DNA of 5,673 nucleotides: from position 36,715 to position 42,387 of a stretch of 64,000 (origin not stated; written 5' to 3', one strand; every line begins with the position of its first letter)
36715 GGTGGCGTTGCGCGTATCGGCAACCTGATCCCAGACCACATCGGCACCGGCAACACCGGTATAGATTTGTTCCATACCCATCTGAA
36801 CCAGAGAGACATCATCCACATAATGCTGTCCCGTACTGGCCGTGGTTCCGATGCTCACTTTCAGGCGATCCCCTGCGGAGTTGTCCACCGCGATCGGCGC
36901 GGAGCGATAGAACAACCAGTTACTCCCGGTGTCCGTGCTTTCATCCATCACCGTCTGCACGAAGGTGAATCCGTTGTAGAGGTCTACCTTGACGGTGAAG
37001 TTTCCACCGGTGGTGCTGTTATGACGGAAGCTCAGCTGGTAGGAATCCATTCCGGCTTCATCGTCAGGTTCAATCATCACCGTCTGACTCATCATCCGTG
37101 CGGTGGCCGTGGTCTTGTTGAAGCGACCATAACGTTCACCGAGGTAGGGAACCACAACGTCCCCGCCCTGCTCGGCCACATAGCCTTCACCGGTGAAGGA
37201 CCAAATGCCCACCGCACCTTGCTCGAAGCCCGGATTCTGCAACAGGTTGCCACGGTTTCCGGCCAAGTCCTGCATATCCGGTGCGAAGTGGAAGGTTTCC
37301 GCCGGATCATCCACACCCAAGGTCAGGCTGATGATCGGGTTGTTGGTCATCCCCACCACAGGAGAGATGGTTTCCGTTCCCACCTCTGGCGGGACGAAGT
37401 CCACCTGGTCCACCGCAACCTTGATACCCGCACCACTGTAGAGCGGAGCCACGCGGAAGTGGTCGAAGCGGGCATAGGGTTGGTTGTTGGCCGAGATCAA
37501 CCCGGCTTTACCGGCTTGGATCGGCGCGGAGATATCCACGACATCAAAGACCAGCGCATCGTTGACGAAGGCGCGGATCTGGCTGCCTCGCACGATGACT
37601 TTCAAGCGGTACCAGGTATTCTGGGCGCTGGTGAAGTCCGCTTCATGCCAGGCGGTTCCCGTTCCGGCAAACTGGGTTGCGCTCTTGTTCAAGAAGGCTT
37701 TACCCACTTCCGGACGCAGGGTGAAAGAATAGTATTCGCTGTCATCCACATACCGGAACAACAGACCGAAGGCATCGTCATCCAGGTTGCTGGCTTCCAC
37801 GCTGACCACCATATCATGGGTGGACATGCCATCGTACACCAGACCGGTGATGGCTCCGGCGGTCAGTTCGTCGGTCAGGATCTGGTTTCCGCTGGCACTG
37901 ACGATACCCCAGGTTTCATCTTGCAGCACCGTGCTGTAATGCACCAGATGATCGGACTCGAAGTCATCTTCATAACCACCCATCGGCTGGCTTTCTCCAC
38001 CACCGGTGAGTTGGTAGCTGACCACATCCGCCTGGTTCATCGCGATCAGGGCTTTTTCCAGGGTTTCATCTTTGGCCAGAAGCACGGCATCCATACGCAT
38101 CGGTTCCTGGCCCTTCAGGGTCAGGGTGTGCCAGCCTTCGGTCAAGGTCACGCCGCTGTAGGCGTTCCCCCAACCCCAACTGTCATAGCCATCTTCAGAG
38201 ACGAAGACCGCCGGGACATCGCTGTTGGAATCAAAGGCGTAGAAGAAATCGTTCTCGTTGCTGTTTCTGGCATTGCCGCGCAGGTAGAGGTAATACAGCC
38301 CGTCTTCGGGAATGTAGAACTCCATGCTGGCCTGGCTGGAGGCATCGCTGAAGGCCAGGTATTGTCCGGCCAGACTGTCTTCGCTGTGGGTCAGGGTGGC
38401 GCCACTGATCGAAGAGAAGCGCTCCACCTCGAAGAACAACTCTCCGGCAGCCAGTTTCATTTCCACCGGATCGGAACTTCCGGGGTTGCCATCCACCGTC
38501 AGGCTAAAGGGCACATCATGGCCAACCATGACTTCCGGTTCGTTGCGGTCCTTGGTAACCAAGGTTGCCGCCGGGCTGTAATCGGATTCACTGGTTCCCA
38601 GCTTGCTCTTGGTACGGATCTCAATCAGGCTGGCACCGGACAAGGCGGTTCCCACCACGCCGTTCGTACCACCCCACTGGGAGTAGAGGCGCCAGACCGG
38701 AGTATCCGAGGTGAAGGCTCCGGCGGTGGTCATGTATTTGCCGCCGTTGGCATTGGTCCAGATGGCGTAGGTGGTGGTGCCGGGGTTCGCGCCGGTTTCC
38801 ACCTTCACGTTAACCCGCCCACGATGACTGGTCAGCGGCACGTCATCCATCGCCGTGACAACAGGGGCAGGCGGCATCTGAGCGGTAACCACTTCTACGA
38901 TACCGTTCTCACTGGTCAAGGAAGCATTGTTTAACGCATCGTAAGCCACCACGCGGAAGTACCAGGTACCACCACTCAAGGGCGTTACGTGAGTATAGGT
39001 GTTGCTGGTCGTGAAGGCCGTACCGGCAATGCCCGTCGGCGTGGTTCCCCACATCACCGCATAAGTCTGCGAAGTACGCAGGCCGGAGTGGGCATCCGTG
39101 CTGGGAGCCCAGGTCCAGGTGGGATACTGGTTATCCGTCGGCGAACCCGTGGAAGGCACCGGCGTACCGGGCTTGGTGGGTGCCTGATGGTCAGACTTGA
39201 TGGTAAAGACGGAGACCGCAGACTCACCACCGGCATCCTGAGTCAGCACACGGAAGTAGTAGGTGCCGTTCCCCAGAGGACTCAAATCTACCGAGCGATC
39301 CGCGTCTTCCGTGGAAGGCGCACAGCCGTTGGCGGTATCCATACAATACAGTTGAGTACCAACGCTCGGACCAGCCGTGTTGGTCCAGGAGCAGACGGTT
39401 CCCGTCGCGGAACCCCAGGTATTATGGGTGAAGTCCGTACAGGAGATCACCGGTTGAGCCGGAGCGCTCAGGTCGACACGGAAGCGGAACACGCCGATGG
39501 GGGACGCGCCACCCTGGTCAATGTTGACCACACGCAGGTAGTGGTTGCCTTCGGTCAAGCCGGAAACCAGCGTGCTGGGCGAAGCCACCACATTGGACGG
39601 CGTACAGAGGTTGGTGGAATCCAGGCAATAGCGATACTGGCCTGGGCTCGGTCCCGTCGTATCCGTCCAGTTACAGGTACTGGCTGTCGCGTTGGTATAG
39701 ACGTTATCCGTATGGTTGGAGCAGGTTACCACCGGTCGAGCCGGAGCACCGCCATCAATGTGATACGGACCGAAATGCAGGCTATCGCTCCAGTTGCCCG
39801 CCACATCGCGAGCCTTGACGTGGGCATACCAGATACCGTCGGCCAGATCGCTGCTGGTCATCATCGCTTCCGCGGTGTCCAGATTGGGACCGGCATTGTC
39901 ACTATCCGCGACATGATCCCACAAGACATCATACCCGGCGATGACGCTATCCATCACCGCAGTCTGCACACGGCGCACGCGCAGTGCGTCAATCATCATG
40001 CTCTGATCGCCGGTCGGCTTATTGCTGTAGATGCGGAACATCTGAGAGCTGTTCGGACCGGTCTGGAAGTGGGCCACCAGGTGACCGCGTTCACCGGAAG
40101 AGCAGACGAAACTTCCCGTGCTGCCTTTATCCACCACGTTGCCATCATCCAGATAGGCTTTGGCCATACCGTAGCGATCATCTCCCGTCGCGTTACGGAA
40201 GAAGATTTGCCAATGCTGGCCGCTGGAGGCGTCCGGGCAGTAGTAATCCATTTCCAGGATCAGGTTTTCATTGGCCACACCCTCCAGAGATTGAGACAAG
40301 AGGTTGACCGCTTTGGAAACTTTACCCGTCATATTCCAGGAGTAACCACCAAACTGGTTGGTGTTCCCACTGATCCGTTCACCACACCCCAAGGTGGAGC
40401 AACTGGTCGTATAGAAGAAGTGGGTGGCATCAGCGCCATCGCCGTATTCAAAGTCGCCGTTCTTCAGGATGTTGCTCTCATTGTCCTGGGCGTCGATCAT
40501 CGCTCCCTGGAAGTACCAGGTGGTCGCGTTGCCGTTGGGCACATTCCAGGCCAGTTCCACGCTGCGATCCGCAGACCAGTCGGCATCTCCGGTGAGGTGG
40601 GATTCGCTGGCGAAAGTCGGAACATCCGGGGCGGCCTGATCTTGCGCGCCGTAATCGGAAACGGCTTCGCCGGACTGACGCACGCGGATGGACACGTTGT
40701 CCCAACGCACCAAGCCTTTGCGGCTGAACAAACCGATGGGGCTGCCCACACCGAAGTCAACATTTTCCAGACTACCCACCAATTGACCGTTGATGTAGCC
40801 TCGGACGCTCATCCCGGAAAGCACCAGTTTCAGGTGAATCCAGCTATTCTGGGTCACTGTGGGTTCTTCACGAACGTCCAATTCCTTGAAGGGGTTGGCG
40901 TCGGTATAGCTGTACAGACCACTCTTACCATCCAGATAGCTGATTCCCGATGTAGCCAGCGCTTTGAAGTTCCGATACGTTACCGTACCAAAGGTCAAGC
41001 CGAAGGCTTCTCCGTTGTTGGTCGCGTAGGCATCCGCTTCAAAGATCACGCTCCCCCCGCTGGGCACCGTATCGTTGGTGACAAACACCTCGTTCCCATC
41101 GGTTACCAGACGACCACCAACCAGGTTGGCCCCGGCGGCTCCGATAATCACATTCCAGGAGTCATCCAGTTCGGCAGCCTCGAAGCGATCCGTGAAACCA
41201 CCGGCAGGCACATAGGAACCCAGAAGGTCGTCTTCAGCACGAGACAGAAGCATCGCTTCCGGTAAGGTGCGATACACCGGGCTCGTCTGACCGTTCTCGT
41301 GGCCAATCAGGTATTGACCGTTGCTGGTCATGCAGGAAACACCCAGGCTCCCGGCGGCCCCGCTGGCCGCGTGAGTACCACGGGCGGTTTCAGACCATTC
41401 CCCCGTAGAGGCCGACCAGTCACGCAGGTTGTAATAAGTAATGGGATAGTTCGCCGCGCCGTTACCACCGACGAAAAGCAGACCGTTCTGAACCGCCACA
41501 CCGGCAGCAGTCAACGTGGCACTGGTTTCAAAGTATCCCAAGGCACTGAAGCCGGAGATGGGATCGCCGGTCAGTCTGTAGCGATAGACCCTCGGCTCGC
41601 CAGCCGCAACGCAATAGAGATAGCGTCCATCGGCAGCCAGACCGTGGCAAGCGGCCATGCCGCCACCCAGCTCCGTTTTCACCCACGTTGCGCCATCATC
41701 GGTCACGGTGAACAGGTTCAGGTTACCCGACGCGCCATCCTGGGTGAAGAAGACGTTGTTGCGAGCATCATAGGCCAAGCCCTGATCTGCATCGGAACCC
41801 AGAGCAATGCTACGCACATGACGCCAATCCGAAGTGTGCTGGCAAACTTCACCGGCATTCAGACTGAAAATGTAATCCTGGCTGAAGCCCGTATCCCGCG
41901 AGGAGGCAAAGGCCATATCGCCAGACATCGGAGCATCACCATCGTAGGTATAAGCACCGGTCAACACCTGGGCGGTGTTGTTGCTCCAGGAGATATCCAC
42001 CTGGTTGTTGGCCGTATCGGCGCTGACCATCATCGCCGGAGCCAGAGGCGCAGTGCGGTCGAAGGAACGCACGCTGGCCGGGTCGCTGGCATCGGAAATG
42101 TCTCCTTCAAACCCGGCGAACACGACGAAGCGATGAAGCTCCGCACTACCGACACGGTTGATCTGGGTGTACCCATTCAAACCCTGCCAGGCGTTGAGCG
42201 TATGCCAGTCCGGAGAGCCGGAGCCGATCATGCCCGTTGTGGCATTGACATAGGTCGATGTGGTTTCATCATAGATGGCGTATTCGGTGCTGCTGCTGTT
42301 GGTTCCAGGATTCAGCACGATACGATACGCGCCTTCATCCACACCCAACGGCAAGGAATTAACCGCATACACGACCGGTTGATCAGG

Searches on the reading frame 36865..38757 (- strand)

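Call 89: search_protein_families(library=pfam, proteins=[window:36865-38757:-], max_evalue=0.1)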
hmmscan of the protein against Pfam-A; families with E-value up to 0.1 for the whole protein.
window:36865-38757:- (631 aa): 3 families
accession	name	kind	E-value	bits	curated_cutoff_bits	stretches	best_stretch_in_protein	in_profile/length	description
PF06439.18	3keto-disac_hyd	-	3.4e-06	27.7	26.8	1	292-421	31-173/187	3-keto-disaccharide hydrolase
PF21708.4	Glyco_hydro_59_C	-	0.00029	21.4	27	1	374-437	112-173/175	Galactocerebrosidase, C-terminal lectin domain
PF19763.6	DUF6250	-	0.03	14.6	26.9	1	372-424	106-157/165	Domain of unknown function (DUF6250)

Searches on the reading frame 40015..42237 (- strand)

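Call 89: search_protein_families(library=pfam, proteins=[window:40015-42237:-], max_evalue=0.1)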
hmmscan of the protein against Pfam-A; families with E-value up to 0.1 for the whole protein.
window:40015-42237:- (741 aa): 3 families
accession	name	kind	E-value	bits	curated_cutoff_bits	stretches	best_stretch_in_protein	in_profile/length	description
PF13385.13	Laminin_G_3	-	0.00045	20.8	27.6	1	434-492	49-107/151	Concanavalin A-like lectin/glucanases superfamily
PF06439.18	3keto-disac_hyd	-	0.0027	18.2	26.8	1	455-518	116-187/187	3-keto-disaccharide hydrolase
PF06004.18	DUF903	-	0.099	13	27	0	418-448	3-33/49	Bacterial protein of unknown function (DUF903)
